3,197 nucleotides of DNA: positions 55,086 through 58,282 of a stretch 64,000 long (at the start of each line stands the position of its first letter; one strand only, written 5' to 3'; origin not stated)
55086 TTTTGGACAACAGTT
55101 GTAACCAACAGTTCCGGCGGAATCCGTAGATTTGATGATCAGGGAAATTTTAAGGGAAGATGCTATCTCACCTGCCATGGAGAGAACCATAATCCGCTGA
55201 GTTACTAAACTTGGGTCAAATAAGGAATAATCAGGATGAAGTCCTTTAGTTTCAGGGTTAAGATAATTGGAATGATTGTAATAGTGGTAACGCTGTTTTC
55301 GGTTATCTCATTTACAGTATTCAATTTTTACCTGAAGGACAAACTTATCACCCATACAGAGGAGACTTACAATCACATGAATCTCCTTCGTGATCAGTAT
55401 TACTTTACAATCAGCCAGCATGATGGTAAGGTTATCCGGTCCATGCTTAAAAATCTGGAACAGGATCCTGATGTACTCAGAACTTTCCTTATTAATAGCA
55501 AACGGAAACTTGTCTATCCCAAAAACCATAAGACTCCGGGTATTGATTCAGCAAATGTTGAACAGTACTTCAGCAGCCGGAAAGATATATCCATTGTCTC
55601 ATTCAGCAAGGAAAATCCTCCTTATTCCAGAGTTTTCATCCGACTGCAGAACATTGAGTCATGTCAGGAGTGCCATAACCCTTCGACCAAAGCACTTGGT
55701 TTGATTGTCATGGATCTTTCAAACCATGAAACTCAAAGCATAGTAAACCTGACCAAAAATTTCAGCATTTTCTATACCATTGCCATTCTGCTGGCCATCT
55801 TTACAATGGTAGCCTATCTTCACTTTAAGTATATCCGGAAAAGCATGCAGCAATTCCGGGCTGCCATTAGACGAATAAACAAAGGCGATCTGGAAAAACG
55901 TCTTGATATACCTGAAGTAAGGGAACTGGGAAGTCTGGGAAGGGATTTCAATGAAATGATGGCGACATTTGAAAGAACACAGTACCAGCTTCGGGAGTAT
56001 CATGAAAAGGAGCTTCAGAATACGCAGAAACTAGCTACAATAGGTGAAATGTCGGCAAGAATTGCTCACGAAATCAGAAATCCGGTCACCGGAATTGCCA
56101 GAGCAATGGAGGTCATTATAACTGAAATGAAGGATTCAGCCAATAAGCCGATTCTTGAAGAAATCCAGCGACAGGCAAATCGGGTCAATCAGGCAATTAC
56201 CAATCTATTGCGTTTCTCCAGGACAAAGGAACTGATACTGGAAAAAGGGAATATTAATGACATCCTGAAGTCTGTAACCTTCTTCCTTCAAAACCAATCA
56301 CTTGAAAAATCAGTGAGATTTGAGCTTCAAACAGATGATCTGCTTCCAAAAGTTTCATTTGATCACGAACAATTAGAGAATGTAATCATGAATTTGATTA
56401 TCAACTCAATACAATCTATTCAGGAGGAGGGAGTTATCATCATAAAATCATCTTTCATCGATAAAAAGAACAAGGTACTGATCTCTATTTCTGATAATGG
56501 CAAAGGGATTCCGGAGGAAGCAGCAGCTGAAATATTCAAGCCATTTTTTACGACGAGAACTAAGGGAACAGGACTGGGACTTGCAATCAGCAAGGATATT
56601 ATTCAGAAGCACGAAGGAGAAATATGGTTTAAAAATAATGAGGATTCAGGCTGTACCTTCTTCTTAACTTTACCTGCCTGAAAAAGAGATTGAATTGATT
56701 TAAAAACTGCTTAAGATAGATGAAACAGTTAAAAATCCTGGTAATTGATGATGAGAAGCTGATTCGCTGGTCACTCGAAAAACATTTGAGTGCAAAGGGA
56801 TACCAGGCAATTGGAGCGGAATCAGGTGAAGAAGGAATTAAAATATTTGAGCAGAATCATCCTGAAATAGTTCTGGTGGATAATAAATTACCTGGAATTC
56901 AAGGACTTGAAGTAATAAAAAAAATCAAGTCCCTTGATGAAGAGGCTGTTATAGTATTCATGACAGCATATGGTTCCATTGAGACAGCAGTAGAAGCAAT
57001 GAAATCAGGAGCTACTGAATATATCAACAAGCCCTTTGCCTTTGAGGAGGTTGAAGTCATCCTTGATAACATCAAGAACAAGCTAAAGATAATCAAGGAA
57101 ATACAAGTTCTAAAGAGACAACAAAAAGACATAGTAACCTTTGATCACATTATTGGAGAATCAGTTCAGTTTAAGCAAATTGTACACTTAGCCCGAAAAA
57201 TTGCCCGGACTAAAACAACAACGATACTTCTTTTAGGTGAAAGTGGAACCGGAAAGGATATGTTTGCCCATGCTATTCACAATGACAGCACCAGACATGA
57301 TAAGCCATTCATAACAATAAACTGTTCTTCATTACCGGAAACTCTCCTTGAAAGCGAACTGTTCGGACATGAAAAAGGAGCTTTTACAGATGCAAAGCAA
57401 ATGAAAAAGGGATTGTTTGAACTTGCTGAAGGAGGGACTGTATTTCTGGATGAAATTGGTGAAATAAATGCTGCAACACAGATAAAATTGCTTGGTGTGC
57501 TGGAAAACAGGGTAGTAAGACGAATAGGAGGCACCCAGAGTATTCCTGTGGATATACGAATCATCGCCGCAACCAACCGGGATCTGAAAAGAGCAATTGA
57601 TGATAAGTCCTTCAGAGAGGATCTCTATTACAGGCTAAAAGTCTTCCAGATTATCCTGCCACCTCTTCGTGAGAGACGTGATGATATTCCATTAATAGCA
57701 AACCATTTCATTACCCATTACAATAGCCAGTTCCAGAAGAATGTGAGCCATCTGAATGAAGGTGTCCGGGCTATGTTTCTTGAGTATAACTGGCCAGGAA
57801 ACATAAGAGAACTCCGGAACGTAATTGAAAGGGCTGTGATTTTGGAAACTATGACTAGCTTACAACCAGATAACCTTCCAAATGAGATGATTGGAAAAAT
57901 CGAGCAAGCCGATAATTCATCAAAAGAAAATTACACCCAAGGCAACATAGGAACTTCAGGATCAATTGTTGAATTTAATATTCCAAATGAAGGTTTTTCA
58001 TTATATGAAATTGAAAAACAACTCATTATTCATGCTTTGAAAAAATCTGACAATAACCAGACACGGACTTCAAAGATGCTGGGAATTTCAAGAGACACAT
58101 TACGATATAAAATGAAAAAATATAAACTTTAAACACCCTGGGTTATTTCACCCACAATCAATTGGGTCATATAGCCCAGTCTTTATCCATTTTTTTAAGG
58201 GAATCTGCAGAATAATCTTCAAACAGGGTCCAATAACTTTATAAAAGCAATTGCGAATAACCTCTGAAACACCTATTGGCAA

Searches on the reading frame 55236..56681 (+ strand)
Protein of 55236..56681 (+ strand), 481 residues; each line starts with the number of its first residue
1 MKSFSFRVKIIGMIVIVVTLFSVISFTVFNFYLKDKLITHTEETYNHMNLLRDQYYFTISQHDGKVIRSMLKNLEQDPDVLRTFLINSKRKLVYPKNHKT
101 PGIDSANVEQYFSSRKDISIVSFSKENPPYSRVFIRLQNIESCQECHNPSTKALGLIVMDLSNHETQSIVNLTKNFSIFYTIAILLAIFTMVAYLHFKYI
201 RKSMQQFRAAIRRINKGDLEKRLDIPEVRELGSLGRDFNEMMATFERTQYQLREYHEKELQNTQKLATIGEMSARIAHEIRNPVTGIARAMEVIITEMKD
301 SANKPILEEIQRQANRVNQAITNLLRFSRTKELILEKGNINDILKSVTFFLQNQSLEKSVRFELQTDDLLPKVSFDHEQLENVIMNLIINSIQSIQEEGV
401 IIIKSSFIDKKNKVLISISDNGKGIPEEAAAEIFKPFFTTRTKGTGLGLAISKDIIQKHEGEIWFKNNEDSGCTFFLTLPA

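Call 3: search_protein_families(library=pfam, proteins=[window:55236-56681:+], max_evalue=0.01)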
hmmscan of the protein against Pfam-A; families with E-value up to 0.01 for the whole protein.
window:55236-56681:+ (481 aa): 5 families
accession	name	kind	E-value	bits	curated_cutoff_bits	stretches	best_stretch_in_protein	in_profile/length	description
PF02518.31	HATPase_c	-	2.5e-24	86.3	26.4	1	376-480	2-108/111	Histidine kinase-, DNA gyrase B-, and HSP90-like ATPase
PF00512.31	HisKA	-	5.4e-11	42.8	26.9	1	270-330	3-63/66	His Kinase A (phospho-acceptor) domain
PF00672.30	HAMP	-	1.8e-08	35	25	1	199-243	5-49/53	HAMP domain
PF14501.12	HATPase_c_5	-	5.8e-05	23.4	22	1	380-470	6-93/102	GHKL domain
PF13589.12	HATPase_c_3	-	0.0017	18.9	25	1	380-438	3-57/137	Histidine kinase-, DNA gyrase B-, and HSP90-like ATPase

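Call 75: search_protein_families(library=ncbifam, proteins=[window:55236-56681:+], max_evalue=0.00001)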
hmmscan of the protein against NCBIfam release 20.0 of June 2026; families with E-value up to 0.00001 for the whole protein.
window:55236-56681:+ (481 aa): 78 families (the best 25 are shown)
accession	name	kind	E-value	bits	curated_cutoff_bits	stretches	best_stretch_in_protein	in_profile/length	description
NF008468.0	PRK11360.1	equivalog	2.5e-66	224.3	646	1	255-480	382-607/616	two-component system sensor histidine kinase AtoS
NF007688.0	PRK10364.1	equivalog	9.8e-52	176.2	479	1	242-480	212-450/460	two-component system sensor histidine kinase ZraS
NF010411.0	PRK13837.1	equivalog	4.2e-41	140.8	647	1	252-480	433-674/828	two-component system VirA-like sensor kinase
NF033092.0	HK_WalK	equivalog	6.5e-41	140.6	725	2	273-480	376-593/594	cell wall metabolism sensor histidine kinase WalK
NF053867.1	SprKinKinDBac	equivalog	1.1e-35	123.1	775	1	254-480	271-496/500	sporulation kinase KinD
NF046044.1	PnpS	equivalog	5.8e-35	121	400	1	274-480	175-390/390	two-component system histidine kinase PnpS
NF006800.0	PRK09303.1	equivalog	6.7e-35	120.7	342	1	248-480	133-376/383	histidine kinase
NF008312.0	PRK11100.1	equivalog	6.4e-34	117.6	356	1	155-480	162-473/477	two-component system sensor histidine kinase CreC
NF040691.1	MtrAB_MtrB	equivalog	3.6e-33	115.3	450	1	165-480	178-491/507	MtrAB system histidine kinase MtrB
NF047466.1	hybrid_RR_LvrB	exception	3.9e-33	115.1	500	1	235-480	117-375/377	hybrid histidine kinase/response regulator LvrB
NF038348.1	T2SS_HK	subfamily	5.5e-33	114.2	450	1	307-480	401-572/574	histidine kinase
TIGR02956.1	TMAO_torS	equivalog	1.5e-32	112.7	676.5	1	274-480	469-681/967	TMAO reductase system sensor histidine kinase/response regulator TorS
NF011874.0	PRK15347.1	equivalog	5.1e-32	110.8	852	1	177-480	298-613/921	two component system sensor kinase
NF046020.1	HisKinCckABruc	equivalog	9.1e-32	109.8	1000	1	256-480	467-706/868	cell cycle histidine kinase CckA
NF040750.1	tetrathio_HK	equivalog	1.1e-31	109.9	750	1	245-470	315-543/555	tetrathionate respiration histidine kinase TtrS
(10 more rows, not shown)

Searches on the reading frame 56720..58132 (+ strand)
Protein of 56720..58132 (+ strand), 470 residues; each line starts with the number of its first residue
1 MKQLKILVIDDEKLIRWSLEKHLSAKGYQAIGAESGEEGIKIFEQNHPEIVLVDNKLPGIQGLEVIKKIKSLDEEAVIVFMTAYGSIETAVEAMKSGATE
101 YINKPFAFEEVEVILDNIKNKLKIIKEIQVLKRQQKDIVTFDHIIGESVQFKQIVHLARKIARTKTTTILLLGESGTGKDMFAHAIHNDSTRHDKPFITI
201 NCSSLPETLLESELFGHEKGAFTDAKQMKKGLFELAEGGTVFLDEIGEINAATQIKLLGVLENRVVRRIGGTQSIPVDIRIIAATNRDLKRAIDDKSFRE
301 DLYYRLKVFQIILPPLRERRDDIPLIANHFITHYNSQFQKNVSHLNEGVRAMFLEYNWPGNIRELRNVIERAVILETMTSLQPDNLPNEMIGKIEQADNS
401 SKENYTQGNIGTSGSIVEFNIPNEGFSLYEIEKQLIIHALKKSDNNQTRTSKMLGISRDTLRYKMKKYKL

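Call 3: search_protein_families(library=pfam, proteins=[window:56720-58132:+], max_evalue=0.01)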
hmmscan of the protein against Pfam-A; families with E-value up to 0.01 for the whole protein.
window:56720-58132:+ (470 aa): 17 families
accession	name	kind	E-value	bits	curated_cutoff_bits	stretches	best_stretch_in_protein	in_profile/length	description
PF00158.32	Sigma54_activat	-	6.4e-69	231.4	20.2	1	144-311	1-167/168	Sigma-54 interaction domain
PF25601.1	AAA_lid_14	-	5.2e-27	93.9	27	1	317-400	1-84/87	AAA+ ATPase lid domain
PF00072.30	Response_reg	-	9.6e-26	90.6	30.2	1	6-112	1-107/111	Response regulator receiver domain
PF14532.12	Sigma54_activ_2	-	6.5e-19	69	25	1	152-316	8-138/138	Sigma-54 interaction domain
PF02954.25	HTH_8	-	5.8e-16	58.4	22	1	429-468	3-42/42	Bacterial regulatory protein, Fis family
PF07728.20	AAA_5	-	9.3e-10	39.1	22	1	169-288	2-124/139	AAA domain (dynein-related subfamily)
PF07724.20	AAA_2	-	2.7e-08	34.5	27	1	166-298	3-136/166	AAA domain (Cdc48 subfamily)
PF00004.35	AAA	-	2.3e-07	31.8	21.2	1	169-295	1-116/131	ATPase family associated with various cellular activities (AAA)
PF01078.27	Mg_chelatase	-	3.1e-06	27.2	20.3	0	226-286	95-157/207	Magnesium chelatase, subunit ChlI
PF20030.5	bpMoxR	-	5.8e-05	22.7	27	1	149-286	15-145/205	MoxR domain in the MoxR-vWA-beta-propeller ternary systems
PF00493.29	MCM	-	6.8e-05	22.5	23.3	1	163-302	54-188/224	MCM P-loop domain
PF01695.23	IstB_IS21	-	0.00014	21.9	24.1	1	125-265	52-183/238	IstB-like ATP binding protein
PF20720.3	nSTAND3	-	0.0019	18.4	27.2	0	164-197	15-48/155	Novel STAND NTPase 3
PF13191.12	AAA_16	-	0.0028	18.6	32.6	1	149-219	7-83/167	AAA ATPase domain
PF05673.19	DUF815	-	0.0061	16.2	23.8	0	134-201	20-88/249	Protein of unknown function (DUF815)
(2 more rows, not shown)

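Call 75: search_protein_families(library=ncbifam, proteins=[window:56720-58132:+], max_evalue=0.00001)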
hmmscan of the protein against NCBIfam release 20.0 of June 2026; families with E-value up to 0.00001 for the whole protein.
window:56720-58132:+ (470 aa): 117 families (the best 25 are shown)
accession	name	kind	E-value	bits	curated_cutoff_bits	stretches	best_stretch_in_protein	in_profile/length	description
NF008469.0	PRK11361.1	equivalog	1.8e-138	462.1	714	1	5-469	6-455/461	acetoacetate metabolism transcriptional regulator AtoC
TIGR01818.1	ntrC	equivalog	6.5e-118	394.4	558.6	1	6-467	1-462/463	nitrogen regulation protein NR(I)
TIGR02915.1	PEP_resp_reg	equivalog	7.8e-110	367.8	502.6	1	6-386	1-382/445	PEP-CTERM-box response regulator transcription factor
NF041552.1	TF_PrdR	equivalog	5.9e-108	361.7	795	1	112-469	241-577/577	sigma-54 dependent transcriptional regulator PrdR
NF007689.0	PRK10365.1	equivalog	3.2e-105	352.5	760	1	3-465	5-439/441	sigma-54-dependent response regulator transcription factor ZraR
NF041946.1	LuxO_transreg_Vib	equivalog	4.4e-105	352.2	800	1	34-468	27-460/463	quorum-sensing sigma-54 dependent transcriptional regulator LuxO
TIGR01817.1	nifA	equivalog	5e-105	352.3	528.85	1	130-469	184-528/534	nif-specific transcriptional activator NifA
NF008176.1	PRK10923.1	equivalog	4.1e-100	335.6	620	1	1-467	1-465/469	nitrogen regulation protein NR(I)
NF051870.1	NAssimRespRegNtrX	equivalog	5.1e-100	335.5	600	1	5-467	3-449/452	nitrogen assimilation response regulator NtrX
NF050807.1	TransRegFlbDCaul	equivalog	6e-97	325.3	750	1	37-469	34-439/454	sigma-54-dependent transcriptional regulator FlbD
NF049963.1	RespRegFlgRCampy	domain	1.1e-96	324.3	750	1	6-403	3-393/429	fla regulon two-component system response regulator FlgR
NF038308.1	RNA_repair_RtcR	equivalog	3.9e-95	319.7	650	1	86-469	122-517/530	RNA repair transcriptional activator RtcR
NF011695.0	PRK15115.1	equivalog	1.4e-94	317.3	763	1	4-378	7-370/445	two-component system response regulator GlrR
NF041906.1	V4R_TF_MobR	exception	6.2e-93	312.1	999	1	118-468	210-544/544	phenol degradation transcriptional regulator MobR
NF003451.0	PRK05022.1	equivalog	4.8e-91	306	476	1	129-467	177-507/512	nitric oxide reductase transcriptional regulator NorR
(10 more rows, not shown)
